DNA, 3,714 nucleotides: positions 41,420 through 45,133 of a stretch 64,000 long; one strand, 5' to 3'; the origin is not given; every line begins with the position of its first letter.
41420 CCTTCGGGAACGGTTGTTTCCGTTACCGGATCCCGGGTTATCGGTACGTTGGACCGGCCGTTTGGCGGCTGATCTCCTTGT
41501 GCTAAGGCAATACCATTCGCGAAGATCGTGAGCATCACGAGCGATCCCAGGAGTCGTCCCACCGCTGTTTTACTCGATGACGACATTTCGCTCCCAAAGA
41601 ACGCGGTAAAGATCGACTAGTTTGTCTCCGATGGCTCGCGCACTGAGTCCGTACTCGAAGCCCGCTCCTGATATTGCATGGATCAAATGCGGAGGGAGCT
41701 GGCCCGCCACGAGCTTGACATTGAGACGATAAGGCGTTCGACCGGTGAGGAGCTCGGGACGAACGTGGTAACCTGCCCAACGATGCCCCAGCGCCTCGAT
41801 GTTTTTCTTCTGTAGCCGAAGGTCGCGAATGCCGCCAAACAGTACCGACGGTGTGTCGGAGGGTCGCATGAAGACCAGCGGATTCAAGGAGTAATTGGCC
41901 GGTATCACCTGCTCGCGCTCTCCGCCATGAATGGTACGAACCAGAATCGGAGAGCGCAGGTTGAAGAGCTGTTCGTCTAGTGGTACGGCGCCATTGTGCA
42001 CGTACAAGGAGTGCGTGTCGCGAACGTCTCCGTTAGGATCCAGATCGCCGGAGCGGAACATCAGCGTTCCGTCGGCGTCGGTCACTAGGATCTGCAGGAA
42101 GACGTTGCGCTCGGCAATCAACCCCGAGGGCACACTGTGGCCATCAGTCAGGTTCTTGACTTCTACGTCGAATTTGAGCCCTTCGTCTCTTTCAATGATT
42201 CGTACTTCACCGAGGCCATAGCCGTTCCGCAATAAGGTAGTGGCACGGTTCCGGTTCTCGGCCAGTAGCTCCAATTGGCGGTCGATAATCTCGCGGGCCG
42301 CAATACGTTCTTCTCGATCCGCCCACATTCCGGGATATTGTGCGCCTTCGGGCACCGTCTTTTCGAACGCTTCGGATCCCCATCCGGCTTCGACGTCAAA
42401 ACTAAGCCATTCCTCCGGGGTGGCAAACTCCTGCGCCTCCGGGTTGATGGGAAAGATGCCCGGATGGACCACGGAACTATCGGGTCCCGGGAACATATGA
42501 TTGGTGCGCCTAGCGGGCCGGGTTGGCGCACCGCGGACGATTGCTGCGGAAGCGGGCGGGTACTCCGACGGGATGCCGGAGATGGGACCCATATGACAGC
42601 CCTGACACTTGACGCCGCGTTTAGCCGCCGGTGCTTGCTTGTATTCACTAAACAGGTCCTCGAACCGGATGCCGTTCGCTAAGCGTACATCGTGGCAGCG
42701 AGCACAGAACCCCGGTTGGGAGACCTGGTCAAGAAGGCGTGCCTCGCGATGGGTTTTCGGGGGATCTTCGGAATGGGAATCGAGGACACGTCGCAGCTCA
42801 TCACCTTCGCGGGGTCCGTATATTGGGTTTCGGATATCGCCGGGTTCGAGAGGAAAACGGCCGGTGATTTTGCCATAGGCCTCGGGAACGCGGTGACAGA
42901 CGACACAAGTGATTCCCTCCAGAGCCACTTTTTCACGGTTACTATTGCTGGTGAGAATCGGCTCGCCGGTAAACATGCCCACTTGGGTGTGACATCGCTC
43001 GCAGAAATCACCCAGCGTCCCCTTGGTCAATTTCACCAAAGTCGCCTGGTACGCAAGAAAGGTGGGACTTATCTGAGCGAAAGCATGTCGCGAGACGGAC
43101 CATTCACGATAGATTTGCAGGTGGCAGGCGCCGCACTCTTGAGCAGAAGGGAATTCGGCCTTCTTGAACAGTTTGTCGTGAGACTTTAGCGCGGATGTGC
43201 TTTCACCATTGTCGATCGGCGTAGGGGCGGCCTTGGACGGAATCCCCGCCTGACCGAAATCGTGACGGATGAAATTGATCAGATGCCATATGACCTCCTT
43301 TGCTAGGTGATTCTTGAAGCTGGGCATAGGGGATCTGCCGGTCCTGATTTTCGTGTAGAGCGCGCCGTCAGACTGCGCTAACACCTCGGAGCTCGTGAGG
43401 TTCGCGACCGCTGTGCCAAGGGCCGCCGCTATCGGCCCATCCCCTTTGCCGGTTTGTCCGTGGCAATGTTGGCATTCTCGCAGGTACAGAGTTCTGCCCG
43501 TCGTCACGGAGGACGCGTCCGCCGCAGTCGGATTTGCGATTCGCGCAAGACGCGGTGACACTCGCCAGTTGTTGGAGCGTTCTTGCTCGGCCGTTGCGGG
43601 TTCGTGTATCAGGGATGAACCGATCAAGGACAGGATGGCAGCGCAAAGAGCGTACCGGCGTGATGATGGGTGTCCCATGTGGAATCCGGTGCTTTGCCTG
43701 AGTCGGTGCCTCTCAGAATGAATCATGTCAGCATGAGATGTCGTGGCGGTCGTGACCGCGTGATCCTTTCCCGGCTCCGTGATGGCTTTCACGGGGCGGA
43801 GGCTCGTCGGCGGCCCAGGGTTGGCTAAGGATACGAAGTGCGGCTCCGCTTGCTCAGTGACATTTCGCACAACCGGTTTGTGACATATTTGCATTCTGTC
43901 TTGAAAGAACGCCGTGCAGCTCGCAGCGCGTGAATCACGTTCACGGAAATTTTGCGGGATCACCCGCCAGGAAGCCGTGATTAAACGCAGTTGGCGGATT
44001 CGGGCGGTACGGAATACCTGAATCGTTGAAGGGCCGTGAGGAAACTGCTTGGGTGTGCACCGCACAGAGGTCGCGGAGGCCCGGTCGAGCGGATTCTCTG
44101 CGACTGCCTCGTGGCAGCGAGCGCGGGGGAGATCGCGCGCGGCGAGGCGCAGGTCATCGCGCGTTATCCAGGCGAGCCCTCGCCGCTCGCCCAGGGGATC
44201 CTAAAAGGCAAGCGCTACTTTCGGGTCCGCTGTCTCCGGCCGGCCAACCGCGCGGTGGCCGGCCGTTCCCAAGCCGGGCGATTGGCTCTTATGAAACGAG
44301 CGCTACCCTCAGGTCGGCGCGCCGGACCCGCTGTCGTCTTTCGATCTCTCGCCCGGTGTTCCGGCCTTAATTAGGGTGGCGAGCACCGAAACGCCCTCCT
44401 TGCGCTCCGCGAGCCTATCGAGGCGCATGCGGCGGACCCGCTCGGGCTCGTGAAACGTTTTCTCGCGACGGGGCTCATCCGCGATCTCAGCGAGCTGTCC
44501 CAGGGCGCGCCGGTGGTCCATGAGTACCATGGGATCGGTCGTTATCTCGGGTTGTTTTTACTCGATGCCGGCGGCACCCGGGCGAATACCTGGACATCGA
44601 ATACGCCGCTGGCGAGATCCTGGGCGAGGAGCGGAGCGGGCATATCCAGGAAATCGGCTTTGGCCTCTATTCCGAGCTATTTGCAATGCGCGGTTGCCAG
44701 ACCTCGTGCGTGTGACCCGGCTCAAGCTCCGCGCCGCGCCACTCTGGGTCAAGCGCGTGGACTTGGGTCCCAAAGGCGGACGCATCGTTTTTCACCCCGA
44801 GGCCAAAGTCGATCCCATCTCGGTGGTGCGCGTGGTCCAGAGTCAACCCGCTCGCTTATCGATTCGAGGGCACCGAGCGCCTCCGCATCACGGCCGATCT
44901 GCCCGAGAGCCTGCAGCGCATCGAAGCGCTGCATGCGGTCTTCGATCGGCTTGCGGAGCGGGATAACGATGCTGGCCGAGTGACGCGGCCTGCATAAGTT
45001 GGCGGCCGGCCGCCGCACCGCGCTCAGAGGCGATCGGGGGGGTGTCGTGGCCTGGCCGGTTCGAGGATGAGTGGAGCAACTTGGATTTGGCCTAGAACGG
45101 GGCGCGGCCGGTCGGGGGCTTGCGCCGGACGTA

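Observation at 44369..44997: Five-piece mosaic mini-mfd with an inverted segment, 8.3 kb downstream of the real mfd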

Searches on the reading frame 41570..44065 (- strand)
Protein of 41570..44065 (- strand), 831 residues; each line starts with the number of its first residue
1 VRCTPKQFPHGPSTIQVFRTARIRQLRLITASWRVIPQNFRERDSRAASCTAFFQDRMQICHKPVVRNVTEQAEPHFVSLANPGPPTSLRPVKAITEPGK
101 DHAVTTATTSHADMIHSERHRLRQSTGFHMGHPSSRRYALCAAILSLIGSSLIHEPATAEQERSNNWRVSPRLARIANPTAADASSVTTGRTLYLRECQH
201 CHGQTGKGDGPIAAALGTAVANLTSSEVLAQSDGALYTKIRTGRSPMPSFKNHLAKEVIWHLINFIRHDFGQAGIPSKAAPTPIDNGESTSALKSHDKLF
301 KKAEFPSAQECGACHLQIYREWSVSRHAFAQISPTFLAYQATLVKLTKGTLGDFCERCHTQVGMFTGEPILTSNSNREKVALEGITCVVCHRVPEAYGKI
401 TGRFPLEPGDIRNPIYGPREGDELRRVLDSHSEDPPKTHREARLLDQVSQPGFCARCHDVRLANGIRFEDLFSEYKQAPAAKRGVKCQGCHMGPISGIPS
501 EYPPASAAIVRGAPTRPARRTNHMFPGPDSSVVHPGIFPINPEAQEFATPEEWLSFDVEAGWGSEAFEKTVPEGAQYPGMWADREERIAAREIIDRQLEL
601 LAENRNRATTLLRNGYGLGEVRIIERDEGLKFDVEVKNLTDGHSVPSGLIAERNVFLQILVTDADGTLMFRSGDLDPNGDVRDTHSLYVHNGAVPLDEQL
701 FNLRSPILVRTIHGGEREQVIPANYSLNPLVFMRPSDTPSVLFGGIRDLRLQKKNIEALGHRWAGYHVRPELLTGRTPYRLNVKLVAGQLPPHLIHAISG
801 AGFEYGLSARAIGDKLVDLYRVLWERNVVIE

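Call 5: search_protein_families(library=pfam, proteins=[window:41570-44065:-])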
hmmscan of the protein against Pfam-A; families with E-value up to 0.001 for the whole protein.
window:41570-44065:- (831 aa): 5 families
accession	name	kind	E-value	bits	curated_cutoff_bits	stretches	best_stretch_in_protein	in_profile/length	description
PF13442.11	Cytochrome_CBB3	-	3.6e-11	43.6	27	1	187-266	3-68/68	Cytochrome C oxidase, cbb3-type, subunit III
PF13435.11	Cytochrome_C554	-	1.5e-07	32.7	20.8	1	310-391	1-83/84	Cytochrome c554 and c-prime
PF14522.11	Cytochrome_C7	-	3.6e-06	27.1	24.8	0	298-392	7-67/67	Cytochrome c7 and related cytochrome c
PF00034.26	Cytochrom_C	-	4.7e-05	25.1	21.3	1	188-268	2-88/90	Cytochrome c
PF22113.1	Mtrc-MtrF_II-IV_dom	-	0.00021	21.3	30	0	303-393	76-165/176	Outer membrane cytochrome MtrC/MtrF-like, domains II/IV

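Call 50: find_homologous_proteins(query=window:41570-44065:-, max_evalue=1e-20)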
Query window:41570-44065:- (831 aa): 270 proteins with E <= 1e-20 among 8000 candidates; the best 120 are listed.
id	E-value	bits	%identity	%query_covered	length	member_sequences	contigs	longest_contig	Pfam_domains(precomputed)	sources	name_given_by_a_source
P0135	0.0e+0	1550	94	84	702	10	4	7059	PF13435.12,PF13442.12,PF00034.27,PF14522.12,PF22113.2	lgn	-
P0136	0.0e+0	1475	90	84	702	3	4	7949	PF13435.12,PF13442.12,PF00034.27,PF14522.12,PF22113.2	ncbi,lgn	-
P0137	0.0e+0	1469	89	84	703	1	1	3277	PF13435.12,PF13442.12,PF00034.27,PF14522.12,PF22113.2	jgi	jgi:mono/diheme cytochrome c family protein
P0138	0.0e+0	1456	89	84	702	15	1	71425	PF13435.12,PF13442.12,PF00034.27,PF14522.12,PF22113.2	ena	-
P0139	0.0e+0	1416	86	84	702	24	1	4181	PF13435.12,PF13442.12,PF00034.27,PF14522.12,PF22113.2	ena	-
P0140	0.0e+0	1414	86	84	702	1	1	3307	PF13435.12,PF13442.12,PF00034.27,PF14522.12,PF22113.2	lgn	-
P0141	0.0e+0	1411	86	84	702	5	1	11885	PF13435.12,PF13442.12,PF00034.27,PF14522.12,PF22113.2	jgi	-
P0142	0.0e+0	1406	86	84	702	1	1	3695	PF13435.12,PF13442.12,PF00034.27,PF14522.12,PF22113.2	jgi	jgi:mono/diheme cytochrome c family protein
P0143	0.0e+0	1340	83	83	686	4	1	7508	PF13435.12,PF13442.12,PF00034.27,PF14522.12,PF22113.2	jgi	-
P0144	0.0e+0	1322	80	85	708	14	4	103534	PF13435.12,PF13442.12,PF00034.27,PF14522.12,PF22113.2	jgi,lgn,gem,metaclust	metaclust:\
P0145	0.0e+0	1296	78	84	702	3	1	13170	PF13435.12,PF13442.12,PF00034.27,PF14522.12,PF22113.2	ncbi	ncbi:MAG: c-type cytochrome [Methylococcaceae bacterium]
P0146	0.0e+0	1292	87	76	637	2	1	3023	PF13435.12,PF13442.12,PF00034.27,PF14522.12,PF22113.2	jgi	jgi:mono/diheme cytochrome c family protein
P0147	0.0e+0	1287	82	81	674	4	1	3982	PF13435.12,PF13442.12,PF00034.27,PF14522.12,PF22113.2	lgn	-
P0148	0.0e+0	1278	78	84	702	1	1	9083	PF13435.12,PF13442.12,PF00034.27,PF14522.12,PF22113.2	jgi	jgi:mono/diheme cytochrome c family protein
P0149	0.0e+0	1274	78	83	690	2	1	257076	PF13435.12,PF13442.12,PF00034.27,PF14522.12,PF22113.2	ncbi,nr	ncbi:MAG: c-type cytochrome [Methylococcaceae bacterium]|nr:c-type cytochrome [Methylococcaceae bact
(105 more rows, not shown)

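Call 51: find_encoding_contigs(protein=P0135, flank=10000, max_places=6)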
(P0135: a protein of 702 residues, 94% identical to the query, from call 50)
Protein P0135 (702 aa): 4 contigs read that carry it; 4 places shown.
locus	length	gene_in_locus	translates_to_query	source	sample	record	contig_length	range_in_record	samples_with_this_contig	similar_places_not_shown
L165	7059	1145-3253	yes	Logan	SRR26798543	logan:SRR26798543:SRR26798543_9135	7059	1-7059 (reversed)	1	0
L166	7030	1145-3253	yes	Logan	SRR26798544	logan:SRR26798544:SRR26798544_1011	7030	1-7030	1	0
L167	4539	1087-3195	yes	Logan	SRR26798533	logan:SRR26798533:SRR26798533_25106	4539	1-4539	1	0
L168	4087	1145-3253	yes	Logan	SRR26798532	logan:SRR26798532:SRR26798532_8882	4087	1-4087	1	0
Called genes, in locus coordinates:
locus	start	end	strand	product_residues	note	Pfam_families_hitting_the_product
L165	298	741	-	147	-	PF01695:IstB_IS21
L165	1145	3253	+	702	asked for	PF13435:Cytochrome_C554 (faint), PF22113:Mtrc-MtrF_II-IV_dom (faint), PF00034:Cytochrom_C (weak), PF13442:Cytochrome_CBB3, PF14522:Cytochrome_C7 (faint)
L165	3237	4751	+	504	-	-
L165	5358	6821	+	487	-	PF17897:VCPO_N, PF22778:VCPO_2nd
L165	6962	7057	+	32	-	?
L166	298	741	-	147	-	PF01695:IstB_IS21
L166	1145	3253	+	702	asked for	PF13435:Cytochrome_C554 (faint), PF22113:Mtrc-MtrF_II-IV_dom (faint), PF00034:Cytochrom_C (weak), PF13442:Cytochrome_CBB3, PF14522:Cytochrome_C7 (faint)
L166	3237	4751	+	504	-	-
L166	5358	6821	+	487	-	PF17897:VCPO_N, PF22778:VCPO_2nd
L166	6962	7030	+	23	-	?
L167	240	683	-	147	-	PF01695:IstB_IS21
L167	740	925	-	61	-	-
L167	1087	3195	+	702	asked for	PF13435:Cytochrome_C554 (faint), PF22113:Mtrc-MtrF_II-IV_dom (faint), PF00034:Cytochrom_C (weak), PF13442:Cytochrome_CBB3, PF14522:Cytochrome_C7 (faint)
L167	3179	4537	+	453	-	?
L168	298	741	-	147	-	PF01695:IstB_IS21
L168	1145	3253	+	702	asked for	PF13435:Cytochrome_C554 (faint), PF22113:Mtrc-MtrF_II-IV_dom (faint), PF00034:Cytochrom_C (weak), PF13442:Cytochrome_CBB3, PF14522:Cytochrome_C7 (faint)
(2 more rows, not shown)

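Call 52: find_encoding_contigs(protein=P0138, flank=10000, max_places=3)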
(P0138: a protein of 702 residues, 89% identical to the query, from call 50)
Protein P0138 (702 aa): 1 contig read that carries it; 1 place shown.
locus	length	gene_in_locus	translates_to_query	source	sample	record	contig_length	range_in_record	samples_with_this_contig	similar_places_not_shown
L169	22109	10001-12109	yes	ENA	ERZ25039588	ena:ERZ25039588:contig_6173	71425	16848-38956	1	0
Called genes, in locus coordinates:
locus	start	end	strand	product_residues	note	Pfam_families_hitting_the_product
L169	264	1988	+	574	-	PF13289:SIR2_2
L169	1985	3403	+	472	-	-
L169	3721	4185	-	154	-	PF00210:Ferritin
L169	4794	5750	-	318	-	PF09994:T6SS_Tle1-like_cat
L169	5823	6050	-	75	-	PF09994:T6SS_Tle1-like_cat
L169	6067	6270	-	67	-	PF03928:HbpS-like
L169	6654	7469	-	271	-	PF19541:DUF6065 (weak)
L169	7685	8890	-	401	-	PF00082:Peptidase_S8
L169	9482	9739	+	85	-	-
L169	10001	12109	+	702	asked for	PF13435:Cytochrome_C554 (faint), PF00034:Cytochrom_C (weak), PF13442:Cytochrome_CBB3, PF14522:Cytochrome_C7 (faint), PF22113:Mtrc-MtrF_II-IV_dom (faint)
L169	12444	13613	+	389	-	-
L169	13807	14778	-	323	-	-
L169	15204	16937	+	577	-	PF13289:SIR2_2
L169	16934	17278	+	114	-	-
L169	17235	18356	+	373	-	-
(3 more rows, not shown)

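Call 68: find_encoding_contigs(protein=P0136, flank=10000, max_places=6)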
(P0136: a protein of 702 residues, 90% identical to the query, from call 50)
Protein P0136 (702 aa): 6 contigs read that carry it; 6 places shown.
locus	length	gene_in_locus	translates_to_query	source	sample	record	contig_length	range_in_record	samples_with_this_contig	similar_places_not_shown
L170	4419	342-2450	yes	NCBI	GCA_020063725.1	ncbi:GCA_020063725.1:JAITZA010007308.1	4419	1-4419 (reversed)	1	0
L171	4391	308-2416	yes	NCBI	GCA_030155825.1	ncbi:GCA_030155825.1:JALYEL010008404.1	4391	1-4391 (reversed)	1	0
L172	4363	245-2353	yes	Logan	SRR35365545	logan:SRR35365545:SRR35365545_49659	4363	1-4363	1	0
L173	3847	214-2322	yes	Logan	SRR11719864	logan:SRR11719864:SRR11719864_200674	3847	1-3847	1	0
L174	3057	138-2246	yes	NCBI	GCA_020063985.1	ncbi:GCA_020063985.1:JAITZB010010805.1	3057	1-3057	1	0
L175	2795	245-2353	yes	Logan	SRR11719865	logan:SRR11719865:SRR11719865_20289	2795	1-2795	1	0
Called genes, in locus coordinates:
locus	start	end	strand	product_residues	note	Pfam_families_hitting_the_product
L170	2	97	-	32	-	?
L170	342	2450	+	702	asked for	PF13435:Cytochrome_C554 (faint), PF00034:Cytochrom_C (weak), PF13442:Cytochrome_CBB3, PF14522:Cytochrome_C7 (faint), PF22113:Mtrc-MtrF_II-IV_dom (faint)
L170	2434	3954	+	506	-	-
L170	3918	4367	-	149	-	-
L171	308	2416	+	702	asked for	PF13435:Cytochrome_C554 (faint), PF00034:Cytochrom_C (weak), PF13442:Cytochrome_CBB3, PF14522:Cytochrome_C7 (faint), PF22113:Mtrc-MtrF_II-IV_dom (faint)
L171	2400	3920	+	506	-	-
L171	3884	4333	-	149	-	-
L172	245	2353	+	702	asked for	PF13435:Cytochrome_C554 (faint), PF00034:Cytochrom_C (weak), PF13442:Cytochrome_CBB3, PF14522:Cytochrome_C7 (faint), PF22113:Mtrc-MtrF_II-IV_dom (faint)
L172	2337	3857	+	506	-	-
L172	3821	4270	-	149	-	-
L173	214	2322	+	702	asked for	PF13435:Cytochrome_C554 (faint), PF00034:Cytochrom_C (weak), PF13442:Cytochrome_CBB3, PF14522:Cytochrome_C7 (faint), PF22113:Mtrc-MtrF_II-IV_dom (faint)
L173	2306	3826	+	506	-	-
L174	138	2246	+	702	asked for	PF13435:Cytochrome_C554 (faint), PF00034:Cytochrom_C (weak), PF13442:Cytochrome_CBB3, PF14522:Cytochrome_C7 (faint), PF22113:Mtrc-MtrF_II-IV_dom (faint)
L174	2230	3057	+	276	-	?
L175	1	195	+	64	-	?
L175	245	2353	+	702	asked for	PF13435:Cytochrome_C554 (faint), PF00034:Cytochrom_C (weak), PF13442:Cytochrome_CBB3, PF14522:Cytochrome_C7 (faint), PF22113:Mtrc-MtrF_II-IV_dom (faint)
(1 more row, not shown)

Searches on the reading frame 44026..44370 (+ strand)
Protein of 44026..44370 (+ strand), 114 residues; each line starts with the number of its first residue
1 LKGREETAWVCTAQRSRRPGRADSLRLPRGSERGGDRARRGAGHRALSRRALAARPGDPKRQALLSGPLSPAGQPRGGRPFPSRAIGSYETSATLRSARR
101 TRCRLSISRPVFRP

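Call 5: search_protein_families(library=pfam, proteins=[window:44026-44370:+])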
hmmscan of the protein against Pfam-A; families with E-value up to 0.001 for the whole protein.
window:44026-44370:+ (114 aa): 0 families

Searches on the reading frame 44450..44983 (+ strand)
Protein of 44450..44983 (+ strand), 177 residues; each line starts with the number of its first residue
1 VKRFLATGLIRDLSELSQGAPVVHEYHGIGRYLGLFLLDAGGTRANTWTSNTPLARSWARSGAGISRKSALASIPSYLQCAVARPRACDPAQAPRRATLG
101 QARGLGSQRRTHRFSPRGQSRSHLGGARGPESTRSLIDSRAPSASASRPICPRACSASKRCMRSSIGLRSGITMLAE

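Call 5: search_protein_families(library=pfam, proteins=[window:44450-44983:+])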
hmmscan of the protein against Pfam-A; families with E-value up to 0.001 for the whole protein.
window:44450-44983:+ (177 aa): 1 family
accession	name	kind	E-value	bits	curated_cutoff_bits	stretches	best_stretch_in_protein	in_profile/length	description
PF02559.22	CarD_TRCF_RID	-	0.00012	22.5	23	1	16-35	1-20/57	CarD-like/TRCF RID domain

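Call 60: find_homologous_proteins(query=window:44450-44983:+, max_evalue=0.001)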
Query window:44450-44983:+ (177 aa): 23 proteins with E <= 0.001 among 257 candidates.
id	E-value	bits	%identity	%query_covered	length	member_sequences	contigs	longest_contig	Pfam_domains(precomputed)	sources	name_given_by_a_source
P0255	1.7e-5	43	67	20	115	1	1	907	PF02559.23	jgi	jgi:transcription-repair coupling factor (superfamily II helicase)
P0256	6.7e-5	41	67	19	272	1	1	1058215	PF02559.23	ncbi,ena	-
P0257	1.2e-4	40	65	23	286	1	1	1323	PF21132.3,PF02559.23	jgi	-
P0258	1.7e-4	40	67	20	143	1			PF02559.23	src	-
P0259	1.9e-4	40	71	19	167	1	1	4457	PF02559.23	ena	-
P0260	1.9e-4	39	71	19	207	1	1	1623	PF21132.3,PF02559.23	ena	-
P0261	2.0e-4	39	61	20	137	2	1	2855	PF21132.3,PF02559.23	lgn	-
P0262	2.4e-4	39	73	19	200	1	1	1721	PF02559.23,PF02518.32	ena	-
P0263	3.1e-4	39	70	19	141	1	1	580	PF02559.23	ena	-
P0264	3.1e-4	39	64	20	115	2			PF02559.23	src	-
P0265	3.5e-4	39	70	19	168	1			PF02559.23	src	-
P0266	4.3e-4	38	70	19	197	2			PF21132.3,PF02559.23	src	-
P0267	4.6e-4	38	70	19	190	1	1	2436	PF21132.3,PF02559.23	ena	-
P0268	4.7e-4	38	70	19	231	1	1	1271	PF21132.3,PF02559.23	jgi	jgi:transcription-repair coupling factor (superfamily II helicase)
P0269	4.8e-4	38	70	19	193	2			PF02559.23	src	-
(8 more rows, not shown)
